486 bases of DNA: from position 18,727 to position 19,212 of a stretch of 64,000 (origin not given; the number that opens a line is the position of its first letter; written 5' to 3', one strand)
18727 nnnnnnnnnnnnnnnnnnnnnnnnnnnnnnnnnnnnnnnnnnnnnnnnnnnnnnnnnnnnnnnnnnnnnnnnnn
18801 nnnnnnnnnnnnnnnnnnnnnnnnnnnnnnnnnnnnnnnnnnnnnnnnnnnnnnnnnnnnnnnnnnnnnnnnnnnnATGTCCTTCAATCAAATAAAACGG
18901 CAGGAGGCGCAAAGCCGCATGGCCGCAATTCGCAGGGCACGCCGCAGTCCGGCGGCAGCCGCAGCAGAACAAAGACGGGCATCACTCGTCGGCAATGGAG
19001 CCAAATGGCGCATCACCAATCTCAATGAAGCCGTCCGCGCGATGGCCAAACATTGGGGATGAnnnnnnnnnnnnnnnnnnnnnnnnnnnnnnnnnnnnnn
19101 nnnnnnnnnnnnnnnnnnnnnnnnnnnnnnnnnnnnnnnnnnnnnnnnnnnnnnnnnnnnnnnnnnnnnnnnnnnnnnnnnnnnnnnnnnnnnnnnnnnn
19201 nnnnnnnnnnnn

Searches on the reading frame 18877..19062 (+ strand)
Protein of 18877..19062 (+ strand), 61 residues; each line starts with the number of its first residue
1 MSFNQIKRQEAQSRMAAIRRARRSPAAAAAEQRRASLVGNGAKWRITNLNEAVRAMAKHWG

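Call 35: search_protein_families(library=pfam, proteins=[window:18877-19062:+], max_evalue=1)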
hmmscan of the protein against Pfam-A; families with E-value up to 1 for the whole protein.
window:18877-19062:+ (61 aa): 1 family
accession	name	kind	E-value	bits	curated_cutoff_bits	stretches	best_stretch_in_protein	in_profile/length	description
PF01402.27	RHH_1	-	0.23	11.9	20.5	0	5-21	16-32/39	Ribbon-helix-helix protein, copG family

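Call 36: search_protein_families(library=ncbifam, proteins=[window:18877-19062:+], max_evalue=1)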
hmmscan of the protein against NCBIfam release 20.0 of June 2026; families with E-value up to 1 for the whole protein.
window:18877-19062:+ (61 aa): 0 families

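Call 63: find_homologous_proteins(query=window:18877-19062:+, max_evalue=0.001)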
Query window:18877-19062:+ (61 aa): 466 proteins with E <= 0.001 among 468 candidates; the best 120 are listed.
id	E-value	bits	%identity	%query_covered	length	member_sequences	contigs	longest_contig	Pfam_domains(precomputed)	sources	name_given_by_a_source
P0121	2.3e-28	113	97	100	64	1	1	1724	-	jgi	jgi:hypothetical protein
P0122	1.5e-27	111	93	100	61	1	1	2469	-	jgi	-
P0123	6.1e-26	106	95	98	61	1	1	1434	-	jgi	-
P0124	6.3e-26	106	87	100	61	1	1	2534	-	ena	-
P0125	1.8e-25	104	90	100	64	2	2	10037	-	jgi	jgi:hypothetical protein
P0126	1.9e-25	104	92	98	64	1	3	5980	-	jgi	jgi:hypothetical protein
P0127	3.1e-25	104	87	100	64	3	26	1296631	-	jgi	jgi:hypothetical protein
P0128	3.4e-25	104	90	98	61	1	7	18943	-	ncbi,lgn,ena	-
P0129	3.5e-25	104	85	100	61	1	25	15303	-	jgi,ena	jgi:hypothetical protein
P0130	4.1e-25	103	85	100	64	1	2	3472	-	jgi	jgi:hypothetical protein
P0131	4.3e-25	103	85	100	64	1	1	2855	-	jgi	jgi:hypothetical protein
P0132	4.5e-25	103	85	100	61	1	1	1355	-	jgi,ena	-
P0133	6.1e-25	103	87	100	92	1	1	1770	-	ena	-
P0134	8.8e-25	102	87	100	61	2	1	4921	-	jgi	-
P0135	1.0e-24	102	90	98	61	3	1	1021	-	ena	-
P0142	4.0e-24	100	93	95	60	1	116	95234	-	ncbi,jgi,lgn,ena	jgi:hypothetical protein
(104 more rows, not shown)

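Call 65: find_encoding_contigs(protein=P0142, flank=6000, max_places=10)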
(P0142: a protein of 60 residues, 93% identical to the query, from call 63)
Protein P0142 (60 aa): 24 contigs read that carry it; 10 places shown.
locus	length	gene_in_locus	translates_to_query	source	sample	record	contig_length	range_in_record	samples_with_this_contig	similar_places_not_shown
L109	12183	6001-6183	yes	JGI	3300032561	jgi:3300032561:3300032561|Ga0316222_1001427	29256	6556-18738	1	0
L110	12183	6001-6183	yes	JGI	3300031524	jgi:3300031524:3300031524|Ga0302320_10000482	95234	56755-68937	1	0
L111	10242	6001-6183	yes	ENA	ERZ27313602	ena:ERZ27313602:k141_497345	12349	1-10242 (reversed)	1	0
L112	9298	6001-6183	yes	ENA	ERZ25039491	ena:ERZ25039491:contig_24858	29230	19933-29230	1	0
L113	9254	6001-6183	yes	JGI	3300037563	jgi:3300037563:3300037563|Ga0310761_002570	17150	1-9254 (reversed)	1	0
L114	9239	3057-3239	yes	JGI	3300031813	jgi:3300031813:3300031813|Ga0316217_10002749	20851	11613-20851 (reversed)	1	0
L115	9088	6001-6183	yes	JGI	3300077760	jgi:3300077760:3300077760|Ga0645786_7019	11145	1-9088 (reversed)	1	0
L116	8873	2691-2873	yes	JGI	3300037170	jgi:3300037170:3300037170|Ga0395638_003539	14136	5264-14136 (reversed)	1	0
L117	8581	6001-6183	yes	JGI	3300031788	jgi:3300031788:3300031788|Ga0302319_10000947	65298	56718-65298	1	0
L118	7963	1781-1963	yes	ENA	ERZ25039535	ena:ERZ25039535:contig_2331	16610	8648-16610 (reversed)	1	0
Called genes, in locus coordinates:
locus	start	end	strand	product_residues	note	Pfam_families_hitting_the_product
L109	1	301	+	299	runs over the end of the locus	PF00266:Aminotran_5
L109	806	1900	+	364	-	PF00589:Phage_integrase (weak)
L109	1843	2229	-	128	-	-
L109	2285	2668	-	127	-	-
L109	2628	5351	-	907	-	PF08751:TrwC, PF13086:AAA_11 (weak), PF13245:AAA_19, PF13604:AAA_30, PF01443:Viral_helicase1 (weak)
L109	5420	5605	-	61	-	-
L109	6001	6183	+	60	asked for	-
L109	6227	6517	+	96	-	-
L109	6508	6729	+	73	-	-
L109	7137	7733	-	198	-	-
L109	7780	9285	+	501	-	PF12161:HsdM_N, PF02384:N6_Mtase, PF01170:UPF0020 (weak)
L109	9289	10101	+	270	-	PF14355:Abi_C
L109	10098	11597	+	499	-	PF12161:HsdM_N, PF02384:N6_Mtase, PF07669:Eco57I (weak)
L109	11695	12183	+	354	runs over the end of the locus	-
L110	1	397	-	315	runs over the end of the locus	PF08450:SGL, PF01731:Arylesterase (weak)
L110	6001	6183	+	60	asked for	-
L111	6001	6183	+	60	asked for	-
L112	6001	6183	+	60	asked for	-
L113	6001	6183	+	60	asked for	-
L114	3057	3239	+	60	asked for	-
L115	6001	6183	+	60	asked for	-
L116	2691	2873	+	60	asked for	-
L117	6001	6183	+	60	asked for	-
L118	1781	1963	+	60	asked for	-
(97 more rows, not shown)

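Call 76: predict_structure(alignment_id=A2)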
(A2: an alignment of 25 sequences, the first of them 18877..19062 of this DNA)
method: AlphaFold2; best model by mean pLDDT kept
length: 61 residues; sequences in the alignment: 25
mean_pLDDT: 73.3   pTM: 0.31
mean pLDDT of the five models: 73.3, 72.4, 69.8, 67.3, 67.0
residues with pLDDT >= 90: 0; 70-90: 33; 50-70: 28; < 50: 0
segments of 3 or more residues with pLDDT < 50: none
pLDDT, mean of each block of 10 residues (from residue 1): 85 83 66 61 72 75 57
secondary structure, 60 per line:
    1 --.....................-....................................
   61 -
elements in order: H3-23 H25-60
